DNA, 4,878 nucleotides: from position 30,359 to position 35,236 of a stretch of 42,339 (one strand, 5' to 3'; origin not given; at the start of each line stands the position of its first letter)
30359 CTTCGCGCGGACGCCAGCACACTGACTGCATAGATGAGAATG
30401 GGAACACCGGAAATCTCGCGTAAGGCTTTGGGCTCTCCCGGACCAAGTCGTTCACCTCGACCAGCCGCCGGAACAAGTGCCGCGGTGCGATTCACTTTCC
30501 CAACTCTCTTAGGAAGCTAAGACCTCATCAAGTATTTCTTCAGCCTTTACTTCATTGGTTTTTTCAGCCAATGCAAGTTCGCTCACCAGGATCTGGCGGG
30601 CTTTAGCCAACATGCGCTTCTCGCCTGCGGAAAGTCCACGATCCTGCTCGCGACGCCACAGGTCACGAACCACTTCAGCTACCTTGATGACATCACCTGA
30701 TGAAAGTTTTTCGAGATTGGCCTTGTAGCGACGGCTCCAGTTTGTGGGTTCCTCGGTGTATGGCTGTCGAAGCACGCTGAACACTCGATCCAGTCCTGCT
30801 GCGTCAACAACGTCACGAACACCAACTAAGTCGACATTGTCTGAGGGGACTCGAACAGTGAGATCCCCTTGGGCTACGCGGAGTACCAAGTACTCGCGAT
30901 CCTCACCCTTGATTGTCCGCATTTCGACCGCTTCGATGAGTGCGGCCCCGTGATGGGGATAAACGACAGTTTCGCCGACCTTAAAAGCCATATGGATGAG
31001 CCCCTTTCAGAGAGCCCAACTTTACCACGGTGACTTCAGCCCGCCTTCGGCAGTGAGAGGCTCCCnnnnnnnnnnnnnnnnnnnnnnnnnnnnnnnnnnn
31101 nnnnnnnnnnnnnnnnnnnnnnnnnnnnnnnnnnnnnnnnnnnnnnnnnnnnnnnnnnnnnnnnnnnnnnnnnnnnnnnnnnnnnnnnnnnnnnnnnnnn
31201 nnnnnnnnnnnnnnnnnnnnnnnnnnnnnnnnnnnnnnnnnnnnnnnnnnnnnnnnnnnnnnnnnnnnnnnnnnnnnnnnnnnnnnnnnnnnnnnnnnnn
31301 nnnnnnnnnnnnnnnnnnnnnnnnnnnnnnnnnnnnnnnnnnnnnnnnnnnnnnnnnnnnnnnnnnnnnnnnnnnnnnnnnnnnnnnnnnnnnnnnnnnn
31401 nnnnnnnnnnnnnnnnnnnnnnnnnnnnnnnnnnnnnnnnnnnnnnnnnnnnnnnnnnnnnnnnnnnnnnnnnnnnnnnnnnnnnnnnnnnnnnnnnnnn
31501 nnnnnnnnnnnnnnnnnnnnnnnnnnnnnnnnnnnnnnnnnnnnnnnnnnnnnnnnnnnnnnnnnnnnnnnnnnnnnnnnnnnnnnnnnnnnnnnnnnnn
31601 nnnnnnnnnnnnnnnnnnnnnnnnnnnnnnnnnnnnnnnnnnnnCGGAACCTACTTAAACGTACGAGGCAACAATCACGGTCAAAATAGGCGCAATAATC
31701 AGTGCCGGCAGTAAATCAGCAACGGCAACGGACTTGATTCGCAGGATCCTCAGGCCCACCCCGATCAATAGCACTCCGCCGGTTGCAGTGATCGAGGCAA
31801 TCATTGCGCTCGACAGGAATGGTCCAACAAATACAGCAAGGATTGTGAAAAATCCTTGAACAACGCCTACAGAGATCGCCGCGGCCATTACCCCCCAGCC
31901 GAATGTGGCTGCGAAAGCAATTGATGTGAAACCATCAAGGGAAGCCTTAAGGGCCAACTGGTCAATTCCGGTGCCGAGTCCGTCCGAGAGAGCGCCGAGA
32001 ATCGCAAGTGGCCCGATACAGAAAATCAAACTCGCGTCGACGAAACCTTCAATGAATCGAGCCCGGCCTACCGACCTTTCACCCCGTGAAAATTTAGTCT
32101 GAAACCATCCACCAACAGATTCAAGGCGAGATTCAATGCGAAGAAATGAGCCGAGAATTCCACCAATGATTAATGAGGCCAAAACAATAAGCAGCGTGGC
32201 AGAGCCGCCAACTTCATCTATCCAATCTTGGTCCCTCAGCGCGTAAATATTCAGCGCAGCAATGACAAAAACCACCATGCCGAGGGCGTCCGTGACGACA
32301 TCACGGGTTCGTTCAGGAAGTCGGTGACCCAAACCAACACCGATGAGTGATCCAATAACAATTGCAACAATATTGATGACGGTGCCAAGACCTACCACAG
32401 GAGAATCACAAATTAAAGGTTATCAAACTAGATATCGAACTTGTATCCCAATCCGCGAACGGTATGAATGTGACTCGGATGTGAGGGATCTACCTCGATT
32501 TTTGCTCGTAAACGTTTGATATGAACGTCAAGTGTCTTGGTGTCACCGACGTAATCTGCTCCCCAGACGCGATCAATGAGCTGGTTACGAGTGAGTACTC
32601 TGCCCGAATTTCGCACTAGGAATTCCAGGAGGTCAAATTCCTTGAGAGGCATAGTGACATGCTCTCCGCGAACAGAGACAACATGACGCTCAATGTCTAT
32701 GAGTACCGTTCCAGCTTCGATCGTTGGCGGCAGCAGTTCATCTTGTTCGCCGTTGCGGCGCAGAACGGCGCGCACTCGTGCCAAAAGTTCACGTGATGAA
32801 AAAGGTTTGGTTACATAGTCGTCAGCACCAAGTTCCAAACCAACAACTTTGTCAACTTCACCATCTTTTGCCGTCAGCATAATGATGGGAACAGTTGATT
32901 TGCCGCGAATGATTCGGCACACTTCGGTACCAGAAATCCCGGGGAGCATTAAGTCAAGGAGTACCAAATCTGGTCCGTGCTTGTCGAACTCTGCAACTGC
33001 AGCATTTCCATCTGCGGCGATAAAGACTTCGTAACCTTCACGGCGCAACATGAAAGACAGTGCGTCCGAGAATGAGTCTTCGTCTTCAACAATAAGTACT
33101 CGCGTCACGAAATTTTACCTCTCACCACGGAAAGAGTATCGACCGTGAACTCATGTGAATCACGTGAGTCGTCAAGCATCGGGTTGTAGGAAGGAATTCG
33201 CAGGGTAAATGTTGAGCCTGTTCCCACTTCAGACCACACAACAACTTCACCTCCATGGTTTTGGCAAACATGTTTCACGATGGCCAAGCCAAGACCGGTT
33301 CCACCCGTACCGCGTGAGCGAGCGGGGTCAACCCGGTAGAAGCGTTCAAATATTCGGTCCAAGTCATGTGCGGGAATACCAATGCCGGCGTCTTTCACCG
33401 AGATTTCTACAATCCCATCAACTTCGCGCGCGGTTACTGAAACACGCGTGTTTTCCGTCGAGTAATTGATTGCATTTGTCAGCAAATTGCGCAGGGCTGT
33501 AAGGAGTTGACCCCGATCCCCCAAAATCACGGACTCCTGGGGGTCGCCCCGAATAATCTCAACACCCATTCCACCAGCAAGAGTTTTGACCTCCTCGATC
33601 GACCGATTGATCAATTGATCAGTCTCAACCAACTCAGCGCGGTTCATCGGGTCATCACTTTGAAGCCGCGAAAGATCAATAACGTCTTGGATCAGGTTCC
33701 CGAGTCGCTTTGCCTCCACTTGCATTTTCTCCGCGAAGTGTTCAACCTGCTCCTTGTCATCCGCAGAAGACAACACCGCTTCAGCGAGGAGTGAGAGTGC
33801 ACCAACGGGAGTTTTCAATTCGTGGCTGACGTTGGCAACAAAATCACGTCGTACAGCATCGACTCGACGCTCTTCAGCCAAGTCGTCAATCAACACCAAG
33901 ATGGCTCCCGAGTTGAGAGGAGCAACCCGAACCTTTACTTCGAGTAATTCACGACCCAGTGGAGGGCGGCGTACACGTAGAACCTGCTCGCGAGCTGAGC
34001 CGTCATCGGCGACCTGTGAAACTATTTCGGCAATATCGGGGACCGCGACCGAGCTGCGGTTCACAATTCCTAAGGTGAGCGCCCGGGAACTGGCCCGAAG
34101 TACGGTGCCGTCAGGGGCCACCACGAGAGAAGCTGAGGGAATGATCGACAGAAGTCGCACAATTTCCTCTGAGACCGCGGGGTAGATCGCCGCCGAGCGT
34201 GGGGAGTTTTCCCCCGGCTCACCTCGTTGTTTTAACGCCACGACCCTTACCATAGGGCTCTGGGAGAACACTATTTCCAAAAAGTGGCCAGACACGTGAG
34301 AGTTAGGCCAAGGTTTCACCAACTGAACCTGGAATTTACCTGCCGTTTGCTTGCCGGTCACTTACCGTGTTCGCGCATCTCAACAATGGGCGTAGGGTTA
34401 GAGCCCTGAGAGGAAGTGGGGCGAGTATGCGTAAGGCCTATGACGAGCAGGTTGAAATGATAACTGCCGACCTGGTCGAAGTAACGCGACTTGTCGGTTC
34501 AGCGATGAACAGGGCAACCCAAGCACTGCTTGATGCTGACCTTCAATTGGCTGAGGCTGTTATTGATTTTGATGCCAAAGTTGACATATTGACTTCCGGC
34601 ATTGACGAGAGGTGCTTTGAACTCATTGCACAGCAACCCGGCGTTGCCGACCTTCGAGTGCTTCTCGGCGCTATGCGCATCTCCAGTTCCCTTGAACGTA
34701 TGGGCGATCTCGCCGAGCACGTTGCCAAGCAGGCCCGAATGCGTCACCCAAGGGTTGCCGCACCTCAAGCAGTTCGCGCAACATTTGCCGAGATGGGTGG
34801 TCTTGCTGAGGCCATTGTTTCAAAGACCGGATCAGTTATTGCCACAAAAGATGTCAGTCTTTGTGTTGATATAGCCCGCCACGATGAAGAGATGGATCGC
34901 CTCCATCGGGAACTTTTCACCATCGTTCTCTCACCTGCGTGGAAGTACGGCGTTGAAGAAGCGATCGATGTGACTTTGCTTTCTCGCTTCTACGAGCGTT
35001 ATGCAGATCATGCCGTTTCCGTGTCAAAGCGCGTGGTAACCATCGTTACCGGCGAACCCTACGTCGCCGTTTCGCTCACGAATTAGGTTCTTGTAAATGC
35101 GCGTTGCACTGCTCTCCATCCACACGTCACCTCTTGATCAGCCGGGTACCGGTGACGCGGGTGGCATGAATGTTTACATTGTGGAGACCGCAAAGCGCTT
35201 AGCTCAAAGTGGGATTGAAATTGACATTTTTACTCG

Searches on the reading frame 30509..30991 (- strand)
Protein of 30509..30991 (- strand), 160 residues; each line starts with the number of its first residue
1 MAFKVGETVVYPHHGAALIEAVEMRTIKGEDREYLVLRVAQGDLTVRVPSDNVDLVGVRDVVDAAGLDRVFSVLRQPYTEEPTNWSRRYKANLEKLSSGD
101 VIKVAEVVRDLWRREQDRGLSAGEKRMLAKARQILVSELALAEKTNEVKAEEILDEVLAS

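Call 92: search_protein_families(library=pfam, proteins=[window:30509-30991:-], max_evalue=0.00001)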
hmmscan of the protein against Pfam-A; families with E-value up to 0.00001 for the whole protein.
window:30509-30991:- (160 aa): 2 families
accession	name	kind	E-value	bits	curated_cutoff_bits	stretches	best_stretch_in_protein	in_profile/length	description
PF21095.3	CarD_C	-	7.4e-38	128.9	23.1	1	69-155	1-87/87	CarD, C-terminal domain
PF02559.22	CarD_TRCF_RID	-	6.9e-15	55.3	23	1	3-61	1-56/57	CarD-like/TRCF RID domain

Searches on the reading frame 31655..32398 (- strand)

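Call 92: search_protein_families(library=pfam, proteins=[window:31655-32398:-], max_evalue=0.00001)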
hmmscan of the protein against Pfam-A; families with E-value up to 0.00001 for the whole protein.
window:31655-32398:- (247 aa): 1 family
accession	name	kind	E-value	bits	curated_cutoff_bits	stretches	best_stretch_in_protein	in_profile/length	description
PF04474.17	DUF554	-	6.5e-68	228.9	25.1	1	4-240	1-219/220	Protein of unknown function (DUF554)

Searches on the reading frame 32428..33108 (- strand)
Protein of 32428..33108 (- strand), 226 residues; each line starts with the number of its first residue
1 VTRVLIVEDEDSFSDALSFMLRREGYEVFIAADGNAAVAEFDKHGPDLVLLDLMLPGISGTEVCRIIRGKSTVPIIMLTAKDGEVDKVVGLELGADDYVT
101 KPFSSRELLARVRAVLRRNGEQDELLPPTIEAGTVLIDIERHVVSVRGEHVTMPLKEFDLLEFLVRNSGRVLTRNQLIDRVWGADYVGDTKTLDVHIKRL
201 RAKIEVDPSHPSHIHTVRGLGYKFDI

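Call 92: search_protein_families(library=pfam, proteins=[window:32428-33108:-], max_evalue=0.00001)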
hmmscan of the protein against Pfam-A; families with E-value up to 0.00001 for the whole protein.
window:32428-33108:- (226 aa): 2 families
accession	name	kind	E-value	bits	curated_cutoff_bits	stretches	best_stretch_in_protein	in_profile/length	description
PF00072.30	Response_reg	-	1.8e-30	105.8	30.2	1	4-113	1-111/111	Response regulator receiver domain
PF00486.34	Trans_reg_C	-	9.8e-30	102.9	26.2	1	148-224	1-77/77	Transcriptional regulatory protein, C terminal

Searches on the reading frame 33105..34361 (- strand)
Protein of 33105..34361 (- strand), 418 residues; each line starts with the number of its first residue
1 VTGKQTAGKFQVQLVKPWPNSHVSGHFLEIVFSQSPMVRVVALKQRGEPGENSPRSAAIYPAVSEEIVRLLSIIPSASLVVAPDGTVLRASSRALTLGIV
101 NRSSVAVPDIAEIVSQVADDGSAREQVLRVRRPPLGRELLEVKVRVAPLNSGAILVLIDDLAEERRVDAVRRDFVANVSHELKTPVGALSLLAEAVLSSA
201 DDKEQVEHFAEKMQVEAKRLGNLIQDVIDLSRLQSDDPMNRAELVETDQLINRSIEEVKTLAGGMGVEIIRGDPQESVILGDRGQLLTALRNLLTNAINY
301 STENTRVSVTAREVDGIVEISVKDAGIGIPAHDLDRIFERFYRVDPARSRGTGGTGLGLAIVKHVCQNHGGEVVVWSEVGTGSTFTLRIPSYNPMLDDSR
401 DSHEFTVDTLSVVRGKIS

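Call 92: search_protein_families(library=pfam, proteins=[window:33105-34361:-], max_evalue=0.00001)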
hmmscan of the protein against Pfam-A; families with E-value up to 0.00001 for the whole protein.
window:33105-34361:- (418 aa): 2 families
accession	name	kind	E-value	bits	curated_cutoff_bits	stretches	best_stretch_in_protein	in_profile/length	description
PF02518.31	HATPase_c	-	1.5e-30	106.3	26.4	1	281-391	1-109/111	Histidine kinase-, DNA gyrase B-, and HSP90-like ATPase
PF00512.31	HisKA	-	1.2e-16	60.9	26.9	1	171-235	2-65/66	His Kinase A (phospho-acceptor) domain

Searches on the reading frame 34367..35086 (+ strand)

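Call 92: search_protein_families(library=pfam, proteins=[window:34367-35086:+], max_evalue=0.00001)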
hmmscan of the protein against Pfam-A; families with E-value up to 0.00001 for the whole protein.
window:34367-35086:+ (239 aa): 1 family
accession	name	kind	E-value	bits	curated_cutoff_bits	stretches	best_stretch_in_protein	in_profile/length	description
PF01895.24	PhoU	-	5.1e-33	113.8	23.5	2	38-122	3-88/89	PhoU domain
